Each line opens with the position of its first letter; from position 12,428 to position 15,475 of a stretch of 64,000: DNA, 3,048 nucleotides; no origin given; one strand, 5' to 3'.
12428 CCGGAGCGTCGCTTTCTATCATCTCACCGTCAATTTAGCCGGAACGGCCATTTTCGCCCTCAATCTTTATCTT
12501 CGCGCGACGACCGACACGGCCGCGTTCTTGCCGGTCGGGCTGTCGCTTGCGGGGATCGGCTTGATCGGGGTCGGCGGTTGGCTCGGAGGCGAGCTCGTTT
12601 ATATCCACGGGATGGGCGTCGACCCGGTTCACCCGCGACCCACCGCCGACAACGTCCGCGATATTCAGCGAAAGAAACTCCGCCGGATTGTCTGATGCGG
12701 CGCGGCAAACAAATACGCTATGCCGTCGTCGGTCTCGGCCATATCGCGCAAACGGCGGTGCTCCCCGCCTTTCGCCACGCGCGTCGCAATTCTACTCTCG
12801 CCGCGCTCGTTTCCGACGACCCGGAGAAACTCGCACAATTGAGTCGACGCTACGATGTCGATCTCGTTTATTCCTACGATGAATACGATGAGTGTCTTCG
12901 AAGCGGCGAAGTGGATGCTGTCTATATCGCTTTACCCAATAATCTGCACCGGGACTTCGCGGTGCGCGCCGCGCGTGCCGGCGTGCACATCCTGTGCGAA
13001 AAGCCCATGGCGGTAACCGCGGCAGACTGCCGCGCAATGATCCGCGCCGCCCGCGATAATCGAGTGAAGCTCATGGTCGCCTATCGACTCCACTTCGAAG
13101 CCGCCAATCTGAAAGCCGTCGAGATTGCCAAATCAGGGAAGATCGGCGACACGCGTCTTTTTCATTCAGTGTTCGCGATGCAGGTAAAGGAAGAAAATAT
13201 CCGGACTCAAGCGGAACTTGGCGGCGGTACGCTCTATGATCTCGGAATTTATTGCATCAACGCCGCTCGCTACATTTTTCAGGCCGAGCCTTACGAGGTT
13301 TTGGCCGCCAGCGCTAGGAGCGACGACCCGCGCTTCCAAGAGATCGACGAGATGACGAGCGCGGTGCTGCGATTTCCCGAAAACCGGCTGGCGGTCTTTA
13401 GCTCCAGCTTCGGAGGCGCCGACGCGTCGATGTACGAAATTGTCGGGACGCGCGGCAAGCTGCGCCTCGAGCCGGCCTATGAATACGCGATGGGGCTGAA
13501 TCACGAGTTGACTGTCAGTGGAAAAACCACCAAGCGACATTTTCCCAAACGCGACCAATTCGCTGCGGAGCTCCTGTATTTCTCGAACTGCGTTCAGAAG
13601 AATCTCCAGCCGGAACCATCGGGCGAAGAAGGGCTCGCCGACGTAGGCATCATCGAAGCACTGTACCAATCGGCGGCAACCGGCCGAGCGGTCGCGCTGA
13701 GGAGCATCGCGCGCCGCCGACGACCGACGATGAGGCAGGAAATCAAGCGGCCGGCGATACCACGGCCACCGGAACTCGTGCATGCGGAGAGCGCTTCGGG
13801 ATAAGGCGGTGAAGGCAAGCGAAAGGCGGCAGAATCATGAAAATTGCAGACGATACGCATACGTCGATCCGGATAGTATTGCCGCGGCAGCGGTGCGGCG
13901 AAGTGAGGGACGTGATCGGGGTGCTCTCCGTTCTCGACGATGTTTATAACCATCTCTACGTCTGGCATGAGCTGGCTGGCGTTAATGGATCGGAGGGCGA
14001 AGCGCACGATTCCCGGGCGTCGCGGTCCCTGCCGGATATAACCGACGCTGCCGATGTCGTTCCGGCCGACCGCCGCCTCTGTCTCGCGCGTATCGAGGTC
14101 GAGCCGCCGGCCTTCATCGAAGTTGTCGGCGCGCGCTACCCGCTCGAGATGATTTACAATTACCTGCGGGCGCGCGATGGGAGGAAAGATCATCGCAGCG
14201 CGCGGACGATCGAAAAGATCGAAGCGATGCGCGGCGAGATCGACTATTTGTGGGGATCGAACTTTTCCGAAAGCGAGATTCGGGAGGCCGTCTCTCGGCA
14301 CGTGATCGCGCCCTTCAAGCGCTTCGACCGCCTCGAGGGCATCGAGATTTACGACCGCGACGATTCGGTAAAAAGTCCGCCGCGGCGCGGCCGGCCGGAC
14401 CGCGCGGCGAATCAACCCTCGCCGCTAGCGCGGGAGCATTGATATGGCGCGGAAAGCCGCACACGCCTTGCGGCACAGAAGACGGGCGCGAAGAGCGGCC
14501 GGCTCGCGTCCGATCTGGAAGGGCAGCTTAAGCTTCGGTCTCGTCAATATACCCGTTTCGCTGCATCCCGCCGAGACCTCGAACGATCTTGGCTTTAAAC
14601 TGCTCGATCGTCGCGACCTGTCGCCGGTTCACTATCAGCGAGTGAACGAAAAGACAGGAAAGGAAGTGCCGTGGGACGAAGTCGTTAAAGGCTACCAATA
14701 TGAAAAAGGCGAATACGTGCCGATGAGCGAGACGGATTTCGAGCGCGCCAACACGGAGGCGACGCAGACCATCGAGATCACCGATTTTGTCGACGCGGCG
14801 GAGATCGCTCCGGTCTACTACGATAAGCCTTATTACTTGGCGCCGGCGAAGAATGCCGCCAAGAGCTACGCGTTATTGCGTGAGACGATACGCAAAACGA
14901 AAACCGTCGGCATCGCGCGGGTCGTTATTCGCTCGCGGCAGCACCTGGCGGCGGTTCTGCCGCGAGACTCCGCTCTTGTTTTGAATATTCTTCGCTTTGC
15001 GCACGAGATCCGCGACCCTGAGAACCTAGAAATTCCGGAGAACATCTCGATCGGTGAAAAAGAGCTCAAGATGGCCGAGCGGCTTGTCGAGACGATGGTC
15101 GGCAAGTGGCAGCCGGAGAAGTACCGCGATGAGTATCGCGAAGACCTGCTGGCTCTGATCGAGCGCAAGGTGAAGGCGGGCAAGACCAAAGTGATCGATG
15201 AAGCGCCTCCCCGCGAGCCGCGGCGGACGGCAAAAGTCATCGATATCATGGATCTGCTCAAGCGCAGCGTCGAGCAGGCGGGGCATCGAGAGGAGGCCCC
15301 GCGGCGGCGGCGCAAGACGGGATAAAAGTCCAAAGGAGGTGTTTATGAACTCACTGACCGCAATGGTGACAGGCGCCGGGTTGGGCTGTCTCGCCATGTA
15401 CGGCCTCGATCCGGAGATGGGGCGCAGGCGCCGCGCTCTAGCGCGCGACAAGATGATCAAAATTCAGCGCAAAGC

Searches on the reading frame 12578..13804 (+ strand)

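Call 32: search_protein_families(library=pfam, proteins=[window:12578-13804:+], max_evalue=0.0001)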
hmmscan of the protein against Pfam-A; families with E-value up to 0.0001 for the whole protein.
window:12578-13804:+ (408 aa): 3 families
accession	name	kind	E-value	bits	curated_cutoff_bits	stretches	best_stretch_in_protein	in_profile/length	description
PF01408.29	GFO_IDH_MocA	-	2e-29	103.2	24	1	46-169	1-120/120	Oxidoreductase family, NAD-binding Rossmann fold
PF22725.1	GFO_IDH_MocA_C3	-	8.1e-23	81.2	27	1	179-296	3-124/124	GFO/IDH/MocA C-terminal domain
PF02894.22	GFO_IDH_MocA_C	-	4.1e-18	66.4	22.9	1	186-374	6-218/218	Oxidoreductase family, C-terminal alpha/beta domain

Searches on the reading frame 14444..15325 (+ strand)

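Call 32: search_protein_families(library=pfam, proteins=[window:14444-15325:+], max_evalue=0.0001)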
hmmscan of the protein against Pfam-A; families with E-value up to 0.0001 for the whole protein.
window:14444-15325:+ (293 aa): 1 family
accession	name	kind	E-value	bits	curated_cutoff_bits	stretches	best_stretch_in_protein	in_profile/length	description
PF02735.22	Ku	-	1.5e-49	168.9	25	1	30-210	1-190/190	Ku70/Ku80 beta-barrel domain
